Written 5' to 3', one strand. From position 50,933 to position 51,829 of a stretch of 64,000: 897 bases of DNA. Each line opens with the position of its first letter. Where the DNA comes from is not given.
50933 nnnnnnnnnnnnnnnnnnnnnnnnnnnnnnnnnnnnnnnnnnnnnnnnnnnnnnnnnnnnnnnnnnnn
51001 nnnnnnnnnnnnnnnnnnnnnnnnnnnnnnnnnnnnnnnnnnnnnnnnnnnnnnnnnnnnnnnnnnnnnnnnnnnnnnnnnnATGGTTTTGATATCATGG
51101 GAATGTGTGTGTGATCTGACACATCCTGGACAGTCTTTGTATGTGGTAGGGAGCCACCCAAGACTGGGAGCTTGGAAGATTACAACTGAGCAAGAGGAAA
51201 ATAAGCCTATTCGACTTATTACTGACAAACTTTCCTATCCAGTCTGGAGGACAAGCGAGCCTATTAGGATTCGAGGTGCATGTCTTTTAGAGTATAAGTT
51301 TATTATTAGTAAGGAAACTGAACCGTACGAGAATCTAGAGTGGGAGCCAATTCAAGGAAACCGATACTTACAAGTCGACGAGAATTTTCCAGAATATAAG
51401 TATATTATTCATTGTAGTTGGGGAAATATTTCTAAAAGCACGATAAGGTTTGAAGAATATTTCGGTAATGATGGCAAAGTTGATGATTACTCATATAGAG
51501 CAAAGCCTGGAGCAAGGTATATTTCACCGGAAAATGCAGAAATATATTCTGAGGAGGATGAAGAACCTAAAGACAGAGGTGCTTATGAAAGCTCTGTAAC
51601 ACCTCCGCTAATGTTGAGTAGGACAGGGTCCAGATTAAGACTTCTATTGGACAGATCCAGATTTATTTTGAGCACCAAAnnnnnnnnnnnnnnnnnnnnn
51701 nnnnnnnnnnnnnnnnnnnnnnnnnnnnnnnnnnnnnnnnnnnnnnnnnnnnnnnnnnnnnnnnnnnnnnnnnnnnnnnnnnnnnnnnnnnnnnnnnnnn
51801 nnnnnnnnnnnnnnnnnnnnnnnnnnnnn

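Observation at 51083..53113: CDPK fused to an N-terminal CBM20 starch-binding module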

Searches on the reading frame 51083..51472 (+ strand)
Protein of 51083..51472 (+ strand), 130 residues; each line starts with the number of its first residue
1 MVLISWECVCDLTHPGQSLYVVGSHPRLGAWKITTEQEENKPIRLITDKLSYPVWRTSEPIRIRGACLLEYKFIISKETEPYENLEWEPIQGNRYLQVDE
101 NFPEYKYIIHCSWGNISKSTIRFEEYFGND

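Call 3: search_protein_families(library=pfam, proteins=[window:51083-51442:+], max_evalue=1)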
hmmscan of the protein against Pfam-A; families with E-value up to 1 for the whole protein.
window:51083-51442:+ (120 aa): 1 family
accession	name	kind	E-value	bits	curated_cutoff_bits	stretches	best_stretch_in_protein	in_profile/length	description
PF00686.25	CBM_20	-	2.3e-13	50.2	23.3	1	11-101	10-90/97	Starch binding domain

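Call 11: search_solved_structures(query=window:51083-51472:+, max_evalue=10, show_alignments=5)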
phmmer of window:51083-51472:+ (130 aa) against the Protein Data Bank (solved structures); distinct sequences matched with E-value up to 10: 11.
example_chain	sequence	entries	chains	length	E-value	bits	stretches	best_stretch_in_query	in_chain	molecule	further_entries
7czj_A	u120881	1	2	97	0.00021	24.5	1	4-96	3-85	Glucan 1,4-alpha-maltotetraohydrolase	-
6iyg_A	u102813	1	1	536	0.0045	20.2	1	2-96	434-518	Glucan 1,4-alpha-maltotetraohydrolase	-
6j3x_A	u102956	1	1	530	0.0045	20.1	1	2-95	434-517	Glucan 1,4-alpha-maltotetraohydrolase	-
6jqb_A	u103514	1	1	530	0.0046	20.1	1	2-95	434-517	Glucan 1,4-alpha-maltotetraohydrolase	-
1ac0_A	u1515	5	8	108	0.008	19.3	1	6-95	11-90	GLUCOAMYLASE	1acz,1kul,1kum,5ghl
8jn0_A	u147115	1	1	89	0.026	17.7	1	49-96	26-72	Alpha-amylase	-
1gcy_A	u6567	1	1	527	0.041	17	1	2-89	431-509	GLUCAN 1,4-ALPHA-MALTOTETRAHYDROLASE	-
2din_A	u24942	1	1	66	0.22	14.7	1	35-79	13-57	Cell division cycle 5-like protein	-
6fhw_A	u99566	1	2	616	0.28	14.3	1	12-78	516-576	Glucoamylase P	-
4jcm_A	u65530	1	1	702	0.32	14.1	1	13-92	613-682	Cyclodextrin glucanotransferase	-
1cyg_A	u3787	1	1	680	1.2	12.3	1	13-92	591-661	CYCLODEXTRIN GLUCANOTRANSFERASE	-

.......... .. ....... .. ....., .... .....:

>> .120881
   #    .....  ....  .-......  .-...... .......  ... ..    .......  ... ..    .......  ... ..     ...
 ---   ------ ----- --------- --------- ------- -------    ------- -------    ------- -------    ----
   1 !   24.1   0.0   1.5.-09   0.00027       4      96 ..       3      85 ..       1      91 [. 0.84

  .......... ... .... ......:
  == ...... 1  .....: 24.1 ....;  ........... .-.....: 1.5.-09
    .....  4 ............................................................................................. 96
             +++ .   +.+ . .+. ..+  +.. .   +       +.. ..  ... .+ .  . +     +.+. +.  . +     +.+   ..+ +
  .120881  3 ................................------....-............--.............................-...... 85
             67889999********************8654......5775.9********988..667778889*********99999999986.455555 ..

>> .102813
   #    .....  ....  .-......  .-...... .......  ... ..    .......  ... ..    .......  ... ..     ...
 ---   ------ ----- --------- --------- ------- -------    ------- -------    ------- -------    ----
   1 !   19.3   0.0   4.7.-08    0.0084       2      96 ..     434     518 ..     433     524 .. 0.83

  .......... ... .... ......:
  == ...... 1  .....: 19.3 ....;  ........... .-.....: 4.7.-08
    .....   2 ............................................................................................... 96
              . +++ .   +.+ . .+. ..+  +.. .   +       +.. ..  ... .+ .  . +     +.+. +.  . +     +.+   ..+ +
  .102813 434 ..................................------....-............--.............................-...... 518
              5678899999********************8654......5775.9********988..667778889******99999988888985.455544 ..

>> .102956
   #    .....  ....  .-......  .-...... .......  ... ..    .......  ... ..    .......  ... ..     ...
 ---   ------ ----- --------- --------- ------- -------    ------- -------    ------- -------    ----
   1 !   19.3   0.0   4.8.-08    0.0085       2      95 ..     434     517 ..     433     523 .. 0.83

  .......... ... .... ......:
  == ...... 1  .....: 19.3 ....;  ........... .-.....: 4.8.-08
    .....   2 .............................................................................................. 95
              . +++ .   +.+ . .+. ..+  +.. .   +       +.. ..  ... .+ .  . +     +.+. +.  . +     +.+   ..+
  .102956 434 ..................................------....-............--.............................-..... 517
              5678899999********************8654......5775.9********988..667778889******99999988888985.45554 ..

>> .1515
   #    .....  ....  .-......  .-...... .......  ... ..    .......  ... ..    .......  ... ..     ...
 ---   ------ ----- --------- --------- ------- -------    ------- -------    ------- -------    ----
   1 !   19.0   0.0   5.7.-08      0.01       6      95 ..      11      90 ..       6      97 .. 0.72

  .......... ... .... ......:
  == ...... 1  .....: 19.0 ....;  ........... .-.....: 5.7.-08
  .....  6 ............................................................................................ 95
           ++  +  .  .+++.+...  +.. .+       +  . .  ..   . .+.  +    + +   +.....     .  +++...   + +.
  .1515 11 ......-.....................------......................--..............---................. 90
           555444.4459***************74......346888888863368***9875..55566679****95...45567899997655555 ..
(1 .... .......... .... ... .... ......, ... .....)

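Call 32: predict_structure(alignment_id=A1)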
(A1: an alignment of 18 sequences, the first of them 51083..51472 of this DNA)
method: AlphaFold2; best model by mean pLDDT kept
length: 130 residues; sequences in the alignment: 18
mean_pLDDT: 88.9   pTM: 0.82
mean pLDDT of the five models: 88.9, 87.4, 87.3, 86.5, 85.1
residues with pLDDT >= 90: 86; 70-90: 34; 50-70: 9; < 50: 1
segments of 3 or more residues with pLDDT < 50: none
pLDDT, mean of each block of 10 residues (from residue 1): 95 93 92 72 93 95 92 88 85 92 89 93 77
secondary structure, 60 per line:
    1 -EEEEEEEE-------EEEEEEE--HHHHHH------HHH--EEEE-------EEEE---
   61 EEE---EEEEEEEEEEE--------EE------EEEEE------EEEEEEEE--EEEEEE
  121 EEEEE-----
elements in order: E2-9 E17-23 H26-31 E43-46 E54-57 E61-63 E67-77 E94-98 E105-112 E115-125

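Call 35: fold_search(model_id=the predicted structure, library=pdb)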
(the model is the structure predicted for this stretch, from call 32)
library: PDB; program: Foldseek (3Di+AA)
matches with E <= 10: 640; with E <= 0.001: 51
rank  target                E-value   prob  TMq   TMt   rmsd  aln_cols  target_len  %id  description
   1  1qho_A                8.3e-07  1.00  0.68  0.14   2.4       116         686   20  FIVE-DOMAIN ALPHA-AMYLASE FROM BACILLUS STEAROTHERMOPHILUS, MALTOSE/ACARBOSE COMPLEX (released 2000-05-31)
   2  8x8k_C                1.1e-06  1.00  0.63  0.81   2.3       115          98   22  Crystal structure of STBD1 CBM20 domain in complex with maltotetraose (released 2024-09-18)
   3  4jcm                  1.1e-06  1.00  0.64  0.14   3.1       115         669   23  Crystal structure of Gamma-CGTASE from Alkalophilic bacillus clarkii at 1.65 Angstrom resolution (released 2014-02-26)
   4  7czj_A                1.8e-06  1.00  0.63  0.82   2.7       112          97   26  The Crystal Structure of Family 20 CBM of Maltotetraose-forming Amylase from Pseudomonas Saccharophila STB07 (released 2021-09-08)
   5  8x8k_A                3.1e-06  1.00  0.63  0.83   2.3       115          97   22  Crystal structure of STBD1 CBM20 domain in complex with maltotetraose (released 2024-09-18)
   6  4cgt                  3.1e-06  1.00  0.61  0.13   3.1       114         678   20  DELETION MUTANT DELTA(145-150), F151D OF CYCLODEXTRIN GLYCOSYLTRANSFERASE (released 1998-08-12)
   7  1cgv_A                3.3e-06  1.00  0.64  0.14   3.1       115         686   18  SITE DIRECTED MUTATIONS OF THE ACTIVE SITE RESIDUE TYROSINE 195 OF CYCLODEXTRIN GLYCOSYLTRANSFERASE FROM BACILLUS CIRC (released 1995-02-27)
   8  1cgx_A                3.5e-06  1.00  0.64  0.13   3.1       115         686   18  SITE DIRECTED MUTATIONS OF THE ACTIVE SITE RESIDUE TYROSINE 195 OF CYCLODEXTRIN GLYXOSYLTRANSFERASE FROM BACILLUS CIRC (released 1995-02-07)
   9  6cgt_A                3.7e-06  1.00  0.57  0.12   4.1       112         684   18  HOXA COMPLEX OF CYCLODEXTRIN GLYCOSYLTRANSFERASE MUTANT (released 1998-10-14)
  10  2vn4_A                4.3e-06  1.00  0.68  0.16   2.5       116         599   19  Glycoside Hydrolase Family 15 Glucoamylase from Hypocrea jecorina (released 2008-05-20)
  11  3cgt_A                4.6e-06  1.00  0.60  0.13   3.7       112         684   18  STRUCTURE OF CYCLODEXTRIN GLYCOSYLTRANSFERASE COMPLEXED WITH ITS MAIN PRODUCT BETA-CYCLODEXTRIN (released 1998-05-27)
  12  1cgy_A                4.9e-06  1.00  0.64  0.13   3.1       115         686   18  SITE DIRECTED MUTATIONS OF THE ACTIVE SITE RESIDUE TYROSINE 195 OF CYCLODEXTRIN GLYXOSYLTRANSFERASE FROM BACILLUS CIRC (released 1995-02-07)
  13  1b90                  4.9e-06  1.00  0.63  0.17   2.5       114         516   20  BACILLUS CEREUS BETA-AMYLASE APO FORM (released 1999-03-15)
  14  1cxl_A                5.1e-06  1.00  0.63  0.13   3.2       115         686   19  COMPLEX BETWEEN A COVALENT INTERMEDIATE AND BACILLUS CIRCULANS STRAIN 251 CGTASE E257Q (released 1999-05-03)
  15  1kck_A                5.4e-06  1.00  0.66  0.14   2.5       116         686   20  Bacillus circulans strain 251 Cyclodextrin glycosyl transferase mutant N193G (released 2002-01-16)
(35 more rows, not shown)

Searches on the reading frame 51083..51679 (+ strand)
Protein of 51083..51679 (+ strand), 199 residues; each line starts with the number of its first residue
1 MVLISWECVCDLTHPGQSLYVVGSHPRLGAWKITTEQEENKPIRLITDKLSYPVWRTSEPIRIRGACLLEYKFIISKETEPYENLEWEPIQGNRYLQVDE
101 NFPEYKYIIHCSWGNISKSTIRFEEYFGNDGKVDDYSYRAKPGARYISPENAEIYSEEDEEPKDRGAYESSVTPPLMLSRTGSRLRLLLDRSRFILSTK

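Call 12: find_homologous_proteins(query=window:51083-51679:+, max_evalue=0.001)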
Query window:51083-51679:+: 56 candidates shared short words with the query, none scored E <= 0.001.
